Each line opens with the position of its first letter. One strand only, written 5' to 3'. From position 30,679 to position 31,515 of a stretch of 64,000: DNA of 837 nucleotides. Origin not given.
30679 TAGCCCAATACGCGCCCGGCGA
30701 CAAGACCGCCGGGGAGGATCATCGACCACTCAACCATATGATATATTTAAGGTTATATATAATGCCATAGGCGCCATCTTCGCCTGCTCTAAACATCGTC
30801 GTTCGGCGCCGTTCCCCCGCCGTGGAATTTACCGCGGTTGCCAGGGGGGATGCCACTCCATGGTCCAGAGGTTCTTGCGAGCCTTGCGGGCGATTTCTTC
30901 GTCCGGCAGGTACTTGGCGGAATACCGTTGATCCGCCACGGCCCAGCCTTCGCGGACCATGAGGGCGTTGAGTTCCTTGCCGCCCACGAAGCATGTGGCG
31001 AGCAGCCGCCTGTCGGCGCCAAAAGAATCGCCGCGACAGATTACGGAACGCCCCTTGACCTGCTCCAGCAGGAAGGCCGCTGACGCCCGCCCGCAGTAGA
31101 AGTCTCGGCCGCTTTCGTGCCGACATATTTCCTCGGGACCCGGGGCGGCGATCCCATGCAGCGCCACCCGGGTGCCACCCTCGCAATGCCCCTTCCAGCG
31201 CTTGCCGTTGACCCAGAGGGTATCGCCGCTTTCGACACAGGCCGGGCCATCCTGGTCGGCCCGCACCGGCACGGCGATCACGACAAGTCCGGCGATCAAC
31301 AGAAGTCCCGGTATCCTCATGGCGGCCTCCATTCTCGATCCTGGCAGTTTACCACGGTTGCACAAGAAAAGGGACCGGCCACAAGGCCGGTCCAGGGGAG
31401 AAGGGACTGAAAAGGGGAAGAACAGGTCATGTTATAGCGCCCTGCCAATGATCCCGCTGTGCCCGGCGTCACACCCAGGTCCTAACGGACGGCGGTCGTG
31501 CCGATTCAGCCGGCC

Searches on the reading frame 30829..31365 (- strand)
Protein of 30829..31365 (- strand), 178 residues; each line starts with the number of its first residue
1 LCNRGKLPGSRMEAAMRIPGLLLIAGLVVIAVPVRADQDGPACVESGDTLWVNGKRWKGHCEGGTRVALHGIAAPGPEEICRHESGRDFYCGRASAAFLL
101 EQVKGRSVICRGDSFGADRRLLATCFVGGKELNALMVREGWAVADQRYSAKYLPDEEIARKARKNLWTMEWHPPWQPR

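Call 98: search_protein_families(library=pfam, proteins=[window:30829-31365:-], max_evalue=0.000001)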
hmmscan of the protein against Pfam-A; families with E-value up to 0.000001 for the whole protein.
window:30829-31365:- (178 aa): 1 family
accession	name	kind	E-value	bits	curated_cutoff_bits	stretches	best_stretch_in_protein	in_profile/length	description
PF00565.23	SNase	-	2.7e-09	37.9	21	1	67-168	2-106/107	Staphylococcal nuclease homologue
